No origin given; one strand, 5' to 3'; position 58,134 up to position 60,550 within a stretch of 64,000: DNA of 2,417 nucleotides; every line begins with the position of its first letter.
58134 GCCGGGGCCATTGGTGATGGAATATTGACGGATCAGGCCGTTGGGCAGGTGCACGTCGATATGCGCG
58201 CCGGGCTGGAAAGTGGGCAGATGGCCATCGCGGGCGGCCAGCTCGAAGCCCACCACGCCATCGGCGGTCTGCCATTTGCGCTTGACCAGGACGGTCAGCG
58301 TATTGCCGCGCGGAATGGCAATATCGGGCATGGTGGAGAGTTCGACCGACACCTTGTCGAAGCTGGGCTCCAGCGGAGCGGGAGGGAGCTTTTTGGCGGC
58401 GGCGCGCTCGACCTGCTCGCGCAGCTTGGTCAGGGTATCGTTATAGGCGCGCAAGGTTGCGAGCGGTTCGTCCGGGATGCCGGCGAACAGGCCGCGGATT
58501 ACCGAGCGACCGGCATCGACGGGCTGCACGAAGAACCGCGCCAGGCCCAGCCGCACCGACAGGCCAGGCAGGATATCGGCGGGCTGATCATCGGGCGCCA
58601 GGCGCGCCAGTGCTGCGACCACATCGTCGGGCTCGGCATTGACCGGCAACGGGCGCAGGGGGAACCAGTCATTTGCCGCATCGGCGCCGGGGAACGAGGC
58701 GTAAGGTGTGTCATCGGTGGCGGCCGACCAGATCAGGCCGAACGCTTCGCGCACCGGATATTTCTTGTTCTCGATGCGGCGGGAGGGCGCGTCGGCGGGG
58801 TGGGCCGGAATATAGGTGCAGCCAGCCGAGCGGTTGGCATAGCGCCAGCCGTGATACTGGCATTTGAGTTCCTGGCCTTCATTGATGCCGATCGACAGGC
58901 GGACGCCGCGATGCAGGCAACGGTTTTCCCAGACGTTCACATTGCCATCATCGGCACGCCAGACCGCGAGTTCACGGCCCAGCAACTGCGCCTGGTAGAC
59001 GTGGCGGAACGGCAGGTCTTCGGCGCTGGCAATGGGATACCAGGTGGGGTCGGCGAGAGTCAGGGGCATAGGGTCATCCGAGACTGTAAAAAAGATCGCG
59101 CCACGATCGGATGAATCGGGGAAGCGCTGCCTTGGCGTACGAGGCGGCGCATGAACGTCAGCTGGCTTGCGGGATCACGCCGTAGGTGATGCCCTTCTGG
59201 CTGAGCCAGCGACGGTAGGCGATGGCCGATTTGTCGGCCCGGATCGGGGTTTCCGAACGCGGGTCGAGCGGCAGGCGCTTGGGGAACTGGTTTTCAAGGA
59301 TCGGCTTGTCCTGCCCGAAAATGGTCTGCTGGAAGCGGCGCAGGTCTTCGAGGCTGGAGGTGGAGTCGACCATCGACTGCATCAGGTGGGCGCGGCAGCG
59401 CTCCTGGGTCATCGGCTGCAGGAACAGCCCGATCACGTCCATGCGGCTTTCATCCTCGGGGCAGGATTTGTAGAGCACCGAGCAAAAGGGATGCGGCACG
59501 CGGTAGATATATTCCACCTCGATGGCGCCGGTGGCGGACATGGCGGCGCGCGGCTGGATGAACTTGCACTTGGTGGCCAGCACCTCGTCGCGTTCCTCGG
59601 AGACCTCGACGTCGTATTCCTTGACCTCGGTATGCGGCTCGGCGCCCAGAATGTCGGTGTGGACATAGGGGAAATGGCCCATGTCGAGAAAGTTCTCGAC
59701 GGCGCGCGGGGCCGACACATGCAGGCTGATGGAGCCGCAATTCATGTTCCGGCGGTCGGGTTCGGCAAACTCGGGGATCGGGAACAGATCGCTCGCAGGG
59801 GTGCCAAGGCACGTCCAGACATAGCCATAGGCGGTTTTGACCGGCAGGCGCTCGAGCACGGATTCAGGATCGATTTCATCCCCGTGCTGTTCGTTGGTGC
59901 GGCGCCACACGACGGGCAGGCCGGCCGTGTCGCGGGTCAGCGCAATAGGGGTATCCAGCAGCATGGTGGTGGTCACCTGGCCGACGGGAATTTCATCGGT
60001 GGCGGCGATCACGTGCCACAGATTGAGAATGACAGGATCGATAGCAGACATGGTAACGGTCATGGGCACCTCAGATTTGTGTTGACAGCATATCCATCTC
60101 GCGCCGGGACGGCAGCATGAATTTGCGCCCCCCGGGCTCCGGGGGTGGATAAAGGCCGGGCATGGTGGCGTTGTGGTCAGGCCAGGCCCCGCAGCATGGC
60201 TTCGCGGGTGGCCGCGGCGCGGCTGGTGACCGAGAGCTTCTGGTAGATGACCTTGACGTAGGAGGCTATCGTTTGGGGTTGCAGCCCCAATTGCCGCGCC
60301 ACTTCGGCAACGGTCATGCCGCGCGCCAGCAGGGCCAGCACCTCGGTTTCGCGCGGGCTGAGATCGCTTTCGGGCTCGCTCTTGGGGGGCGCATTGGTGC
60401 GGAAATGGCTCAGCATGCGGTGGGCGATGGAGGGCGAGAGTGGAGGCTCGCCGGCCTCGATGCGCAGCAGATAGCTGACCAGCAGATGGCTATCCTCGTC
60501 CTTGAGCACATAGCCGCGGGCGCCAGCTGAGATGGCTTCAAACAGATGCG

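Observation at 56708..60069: Split Rieske oxygenase with the NdmC/NdmD/NdmE architecture (catalytic subunit without Rieske cluster + Rieske-reductase fusion + GST-fold subunit)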

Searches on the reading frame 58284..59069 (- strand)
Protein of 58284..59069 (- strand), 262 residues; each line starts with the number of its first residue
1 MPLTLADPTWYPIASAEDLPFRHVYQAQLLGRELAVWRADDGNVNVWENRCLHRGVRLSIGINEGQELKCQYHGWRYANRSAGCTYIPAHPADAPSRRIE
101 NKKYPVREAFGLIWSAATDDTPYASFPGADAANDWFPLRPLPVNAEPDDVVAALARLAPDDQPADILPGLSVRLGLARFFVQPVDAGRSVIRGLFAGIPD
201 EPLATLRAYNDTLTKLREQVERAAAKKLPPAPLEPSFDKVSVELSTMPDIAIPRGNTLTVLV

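Call 58: predict_structure(alignment_id=A3)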
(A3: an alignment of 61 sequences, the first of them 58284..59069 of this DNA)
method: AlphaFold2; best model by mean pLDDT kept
length: 262 residues; sequences in the alignment: 61
mean_pLDDT: 73.8   pTM: 0.72
mean pLDDT of the five models: 73.8, 73.5, 73.3, 72.0, 71.4
residues with pLDDT >= 90: 94; 70-90: 63; 50-70: 52; < 50: 53
segments of 3 or more residues with pLDDT < 50: 52-63, 66-98, 163-165
pLDDT, mean of each block of 10 residues (from residue 1): 62 92 86 88 85 43 45 32 35 46 88 90 70 82 95 86 54 82 93 90 91 96 96 74 66 53 52
secondary structure, 60 per line:
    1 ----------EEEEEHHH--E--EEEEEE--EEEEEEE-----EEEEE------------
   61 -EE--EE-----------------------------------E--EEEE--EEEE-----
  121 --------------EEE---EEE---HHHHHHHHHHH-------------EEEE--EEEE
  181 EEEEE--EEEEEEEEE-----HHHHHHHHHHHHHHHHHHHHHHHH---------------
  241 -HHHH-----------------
elements in order: E11-15 E24-29 E32-38 E44-48 E106-109 E112-115 E135-137 E141-143 H147-157 E171-174 E177-185 E188-196 H202-225 H242-245
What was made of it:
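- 58290..58667 (-): Gene B, residues 135-260: remnant of an oxygenase catalytic domain (beta-strands plus a long helix, with the motif FFVQPVD). It lacks the 2-His-1-carboxylate site. The AF2 pLDDT is 82-96 over residues 135-225 (call 58).
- In the AF2 model of B residues 1-262, the middle region has pLDDT 82-96 (call 58).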

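Call 61: fold_search(model_id=the predicted structure, library=pdb)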
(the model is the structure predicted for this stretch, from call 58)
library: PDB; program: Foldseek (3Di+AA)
matches with E <= 10: 960; with E <= 0.001: 153
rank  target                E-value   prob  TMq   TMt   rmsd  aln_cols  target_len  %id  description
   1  7szg_B                2.6e-12  1.00  0.56  0.48   7.2       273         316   24  Structure of the Rieske Non-heme Iron Oxygenase GxtA Pressurized with Xenon (released 2022-01-19)
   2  7szg_C                2.6e-12  1.00  0.58  0.48  12.9       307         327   21  Structure of the Rieske Non-heme Iron Oxygenase GxtA Pressurized with Xenon (released 2022-01-19)
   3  7szf_B                2.7e-12  1.00  0.54  0.45   7.5       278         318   23  Structure of the Rieske Non-heme Iron Oxygenase GxtA with beta-Saxitoxinol Bound (released 2022-01-19)
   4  7szg_A                3.1e-12  1.00  0.56  0.48   6.9       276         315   24  Structure of the Rieske Non-heme Iron Oxygenase GxtA Pressurized with Xenon (released 2022-01-19)
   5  6wnd_B                3.7e-12  1.00  0.56  0.47   7.6       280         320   24  Structure of the Rieske non-heme iron oxygenase GxtA with dideoxysaxitoxin bound (released 2020-06-17)
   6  6wnd_A                3.7e-12  1.00  0.56  0.49  12.1       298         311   24  Structure of the Rieske non-heme iron oxygenase GxtA with dideoxysaxitoxin bound (released 2020-06-17)
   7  6wnd_C                5.2e-12  1.00  0.56  0.47   7.9       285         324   22  Structure of the Rieske non-heme iron oxygenase GxtA with dideoxysaxitoxin bound (released 2020-06-17)
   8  6wnb_A                5.2e-12  1.00  0.58  0.49  12.5       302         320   22  Structure of the Rieske non-heme iron oxygenase SxtT with dideoxysaxitoxin bound (released 2020-06-17)
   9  6wnc_A                5.9e-12  1.00  0.55  0.47   6.7       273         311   24  Structure of the Rieske non-heme iron oxygenase GxtA (released 2020-06-17)
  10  7sze_A                5.9e-12  1.00  0.53  0.45  12.0       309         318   23  Structure of the Rieske Non-heme Iron Oxygenase GxtA with Saxitoxin Bound (released 2022-01-19)
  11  7szf_A                7.1e-12  1.00  0.55  0.46   7.2       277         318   23  Structure of the Rieske Non-heme Iron Oxygenase GxtA with beta-Saxitoxinol Bound (released 2022-01-19)
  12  6wn3_C                7.9e-12  1.00  0.54  0.47   9.5       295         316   24  Structure of the Rieske non-heme iron oxygenase SxtT (released 2020-06-17)
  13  6wnc_C                9.5e-12  1.00  0.56  0.47  13.0       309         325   22  Structure of the Rieske non-heme iron oxygenase GxtA (released 2020-06-17)
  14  6wnb_C                1.0e-11  1.00  0.56  0.48  11.9       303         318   23  Structure of the Rieske non-heme iron oxygenase SxtT with dideoxysaxitoxin bound (released 2020-06-17)
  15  6wnb_B                1.1e-11  1.00  0.54  0.45   7.7       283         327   21  Structure of the Rieske non-heme iron oxygenase SxtT with dideoxysaxitoxin bound (released 2020-06-17)
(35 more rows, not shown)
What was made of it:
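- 58290..58667 (-): Foldseek hits span whole alpha subunits (call 61).
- Foldseek matches whole alpha subunits, such as GxtA/SxtT at E 3e-12 over 273-310 columns (call 61). In the B model the Rieske loops are of low confidence, and the Foldseek rmsd is high at 7-13 A (calls 58, 61).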

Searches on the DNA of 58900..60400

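Call 74: search_rna_families(source=window, start=58900, end=60400, threshold=evalue, max_evalue=1)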
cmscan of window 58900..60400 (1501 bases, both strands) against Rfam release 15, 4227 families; matches with E-value up to 1: 0.
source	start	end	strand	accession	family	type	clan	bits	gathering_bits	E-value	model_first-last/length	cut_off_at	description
